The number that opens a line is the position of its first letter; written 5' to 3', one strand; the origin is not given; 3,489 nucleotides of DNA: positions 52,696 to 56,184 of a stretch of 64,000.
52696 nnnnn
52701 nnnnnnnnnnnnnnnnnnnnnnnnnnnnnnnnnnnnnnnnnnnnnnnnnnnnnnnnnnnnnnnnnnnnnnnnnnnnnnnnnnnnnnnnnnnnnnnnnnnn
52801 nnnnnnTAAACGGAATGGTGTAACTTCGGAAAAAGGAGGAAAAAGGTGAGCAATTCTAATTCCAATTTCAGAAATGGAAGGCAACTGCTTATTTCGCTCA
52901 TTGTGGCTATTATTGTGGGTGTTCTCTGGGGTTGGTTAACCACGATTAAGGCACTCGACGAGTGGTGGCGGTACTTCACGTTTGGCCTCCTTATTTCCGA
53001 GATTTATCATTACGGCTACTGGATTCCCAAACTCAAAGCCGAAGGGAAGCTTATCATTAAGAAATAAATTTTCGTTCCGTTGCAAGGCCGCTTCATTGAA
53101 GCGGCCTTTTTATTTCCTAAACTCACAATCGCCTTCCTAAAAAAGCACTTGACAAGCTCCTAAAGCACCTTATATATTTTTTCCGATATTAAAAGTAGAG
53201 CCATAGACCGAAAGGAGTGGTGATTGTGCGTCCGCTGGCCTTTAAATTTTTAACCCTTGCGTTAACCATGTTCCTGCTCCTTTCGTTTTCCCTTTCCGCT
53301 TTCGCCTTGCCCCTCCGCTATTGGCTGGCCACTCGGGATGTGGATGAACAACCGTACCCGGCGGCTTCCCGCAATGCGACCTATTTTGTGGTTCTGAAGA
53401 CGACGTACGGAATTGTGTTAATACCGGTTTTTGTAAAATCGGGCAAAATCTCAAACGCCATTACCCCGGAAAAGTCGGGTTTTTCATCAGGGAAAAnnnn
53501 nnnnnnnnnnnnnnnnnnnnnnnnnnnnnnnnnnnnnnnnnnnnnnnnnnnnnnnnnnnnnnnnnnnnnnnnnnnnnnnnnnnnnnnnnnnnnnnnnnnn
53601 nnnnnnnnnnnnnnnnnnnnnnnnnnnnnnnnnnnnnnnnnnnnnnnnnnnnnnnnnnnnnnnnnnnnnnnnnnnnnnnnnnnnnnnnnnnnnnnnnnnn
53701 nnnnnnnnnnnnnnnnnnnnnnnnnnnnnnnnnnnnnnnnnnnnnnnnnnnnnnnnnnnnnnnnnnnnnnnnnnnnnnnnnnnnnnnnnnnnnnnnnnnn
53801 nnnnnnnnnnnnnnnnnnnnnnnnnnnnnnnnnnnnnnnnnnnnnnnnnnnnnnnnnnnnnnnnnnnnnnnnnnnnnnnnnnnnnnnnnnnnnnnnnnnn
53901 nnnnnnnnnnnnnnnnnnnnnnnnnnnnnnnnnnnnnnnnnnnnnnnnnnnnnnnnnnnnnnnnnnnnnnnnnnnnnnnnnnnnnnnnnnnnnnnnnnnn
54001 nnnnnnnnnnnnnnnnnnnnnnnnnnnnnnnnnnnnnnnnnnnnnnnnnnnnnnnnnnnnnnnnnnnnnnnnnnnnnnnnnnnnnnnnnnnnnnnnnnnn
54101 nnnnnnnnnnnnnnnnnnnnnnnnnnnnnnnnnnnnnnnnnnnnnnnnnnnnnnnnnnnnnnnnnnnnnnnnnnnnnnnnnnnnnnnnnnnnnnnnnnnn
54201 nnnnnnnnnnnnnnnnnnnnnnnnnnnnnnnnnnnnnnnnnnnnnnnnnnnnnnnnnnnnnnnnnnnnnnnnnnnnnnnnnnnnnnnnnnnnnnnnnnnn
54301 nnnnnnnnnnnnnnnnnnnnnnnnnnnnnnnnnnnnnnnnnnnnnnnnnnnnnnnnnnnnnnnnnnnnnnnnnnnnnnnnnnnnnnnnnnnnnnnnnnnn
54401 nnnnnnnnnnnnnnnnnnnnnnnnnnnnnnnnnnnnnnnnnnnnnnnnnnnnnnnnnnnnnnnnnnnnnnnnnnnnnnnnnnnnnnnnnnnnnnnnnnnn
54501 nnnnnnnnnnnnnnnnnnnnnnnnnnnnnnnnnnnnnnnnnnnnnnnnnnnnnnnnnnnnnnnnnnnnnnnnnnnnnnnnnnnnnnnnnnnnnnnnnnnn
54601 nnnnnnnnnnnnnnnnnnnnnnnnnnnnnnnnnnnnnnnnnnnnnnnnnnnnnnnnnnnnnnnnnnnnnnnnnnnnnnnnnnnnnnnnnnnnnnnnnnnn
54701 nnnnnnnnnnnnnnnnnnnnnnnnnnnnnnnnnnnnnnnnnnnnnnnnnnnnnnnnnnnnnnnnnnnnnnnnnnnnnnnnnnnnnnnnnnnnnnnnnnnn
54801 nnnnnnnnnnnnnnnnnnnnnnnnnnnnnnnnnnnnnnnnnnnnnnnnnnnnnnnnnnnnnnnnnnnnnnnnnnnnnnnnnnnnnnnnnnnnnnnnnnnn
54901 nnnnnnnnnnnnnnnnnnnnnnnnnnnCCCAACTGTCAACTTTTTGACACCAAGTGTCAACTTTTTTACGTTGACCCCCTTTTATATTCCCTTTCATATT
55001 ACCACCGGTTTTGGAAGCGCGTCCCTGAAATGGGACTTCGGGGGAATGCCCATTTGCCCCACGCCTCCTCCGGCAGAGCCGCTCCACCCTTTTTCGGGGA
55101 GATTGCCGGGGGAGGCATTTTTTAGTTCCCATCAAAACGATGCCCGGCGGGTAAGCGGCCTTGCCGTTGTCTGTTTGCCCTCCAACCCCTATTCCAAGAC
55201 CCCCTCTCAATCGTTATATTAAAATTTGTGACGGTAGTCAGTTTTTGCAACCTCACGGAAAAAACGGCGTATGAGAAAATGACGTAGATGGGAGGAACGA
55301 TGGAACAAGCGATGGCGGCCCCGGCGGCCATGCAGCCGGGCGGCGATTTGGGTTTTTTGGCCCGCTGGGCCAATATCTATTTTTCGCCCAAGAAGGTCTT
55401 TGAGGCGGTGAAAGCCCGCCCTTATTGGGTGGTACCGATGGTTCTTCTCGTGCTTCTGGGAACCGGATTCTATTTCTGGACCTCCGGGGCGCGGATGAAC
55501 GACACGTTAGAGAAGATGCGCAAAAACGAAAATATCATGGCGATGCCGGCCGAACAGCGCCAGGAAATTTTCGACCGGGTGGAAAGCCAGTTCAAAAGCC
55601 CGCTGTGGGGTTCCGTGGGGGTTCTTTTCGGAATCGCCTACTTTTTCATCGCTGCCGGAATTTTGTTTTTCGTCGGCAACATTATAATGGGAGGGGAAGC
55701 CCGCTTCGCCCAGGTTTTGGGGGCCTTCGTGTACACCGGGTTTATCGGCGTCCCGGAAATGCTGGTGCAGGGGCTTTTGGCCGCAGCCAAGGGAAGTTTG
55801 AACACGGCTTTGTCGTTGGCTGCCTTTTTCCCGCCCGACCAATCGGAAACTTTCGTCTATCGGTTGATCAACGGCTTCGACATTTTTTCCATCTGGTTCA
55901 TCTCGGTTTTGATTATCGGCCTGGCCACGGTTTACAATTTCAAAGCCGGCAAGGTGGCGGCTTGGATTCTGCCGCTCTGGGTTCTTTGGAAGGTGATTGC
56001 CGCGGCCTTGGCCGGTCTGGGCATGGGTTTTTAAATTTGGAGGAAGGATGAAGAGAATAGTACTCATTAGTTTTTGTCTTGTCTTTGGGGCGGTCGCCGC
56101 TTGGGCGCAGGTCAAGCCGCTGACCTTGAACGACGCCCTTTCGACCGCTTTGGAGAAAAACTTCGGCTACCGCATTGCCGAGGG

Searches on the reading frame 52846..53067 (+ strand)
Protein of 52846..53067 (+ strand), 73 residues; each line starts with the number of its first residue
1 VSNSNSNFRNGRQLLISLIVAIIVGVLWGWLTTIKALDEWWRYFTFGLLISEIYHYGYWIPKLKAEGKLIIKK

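Call 3: search_protein_families(library=pfam, proteins=[window:52846-53067:+], max_evalue=1)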
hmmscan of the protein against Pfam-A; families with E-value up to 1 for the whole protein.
window:52846-53067:+ (73 aa): 1 family
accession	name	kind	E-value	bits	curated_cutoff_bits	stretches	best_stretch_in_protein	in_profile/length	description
PF16083.10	Phage_holin_3_3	-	0.038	14.5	28.4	1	10-48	27-65/78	LydA holin phage, holin superfamily III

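Call 4: search_protein_families(library=ncbifam, proteins=[window:52846-53067:+], max_evalue=1)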
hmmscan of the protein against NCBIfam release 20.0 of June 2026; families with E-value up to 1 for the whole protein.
window:52846-53067:+ (73 aa): 2 families
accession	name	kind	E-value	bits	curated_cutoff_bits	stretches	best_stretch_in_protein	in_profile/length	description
TIGR03510.1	XapX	domain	0.048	13.2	27.8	1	14-31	2-19/49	XapX domain-containing protein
NF033492.1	podovir_small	equivalog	0.072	13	32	1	14-33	11-30/36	putative phage replication protein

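Call 54: search_protein_families(library=padloc, proteins=[window:52846-53067:+], max_evalue=1)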
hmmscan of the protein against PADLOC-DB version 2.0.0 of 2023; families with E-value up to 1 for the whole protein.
window:52846-53067:+ (73 aa): 0 families

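Call 55: search_protein_families(library=phrogs, proteins=[window:52846-53067:+], max_evalue=1)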
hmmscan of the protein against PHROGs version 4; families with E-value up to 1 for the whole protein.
window:52846-53067:+ (73 aa): 3 families
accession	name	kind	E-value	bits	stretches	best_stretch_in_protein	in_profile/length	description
phrog_18138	-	unknown function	0.041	15.3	1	12-38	7-32/95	-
phrog_12392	-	unknown function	0.12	13.4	1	18-47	10-37/58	-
phrog_6447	-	moron, auxiliary metabolic gene and host takeover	0.23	12.5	1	16-44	2-30/81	membrane protein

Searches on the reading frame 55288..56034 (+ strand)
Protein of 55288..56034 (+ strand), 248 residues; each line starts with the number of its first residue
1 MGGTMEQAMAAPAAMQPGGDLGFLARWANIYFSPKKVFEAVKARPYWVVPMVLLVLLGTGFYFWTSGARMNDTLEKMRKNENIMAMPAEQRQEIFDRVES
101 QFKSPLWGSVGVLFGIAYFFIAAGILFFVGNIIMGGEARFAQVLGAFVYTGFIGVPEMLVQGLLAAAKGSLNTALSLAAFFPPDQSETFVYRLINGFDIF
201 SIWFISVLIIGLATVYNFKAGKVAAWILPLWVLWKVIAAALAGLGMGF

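Call 3: search_protein_families(library=pfam, proteins=[window:55288-56034:+], max_evalue=1)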
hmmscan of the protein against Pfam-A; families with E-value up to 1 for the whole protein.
window:55288-56034:+ (248 aa): 1 family
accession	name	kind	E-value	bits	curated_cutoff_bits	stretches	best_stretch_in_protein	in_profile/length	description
PF04893.22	Yip1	-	2.3e-16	60.6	28.6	1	29-233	2-165/173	Yip1 domain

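Call 4: search_protein_families(library=ncbifam, proteins=[window:55288-56034:+], max_evalue=1)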
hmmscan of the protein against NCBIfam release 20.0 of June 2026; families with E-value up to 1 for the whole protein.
window:55288-56034:+ (248 aa): 1 family
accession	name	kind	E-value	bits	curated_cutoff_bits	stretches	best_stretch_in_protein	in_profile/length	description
NF052650.1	YknW_fam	equivalog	2.4e-20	72.9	110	1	30-230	20-206/213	YknW family membrane protein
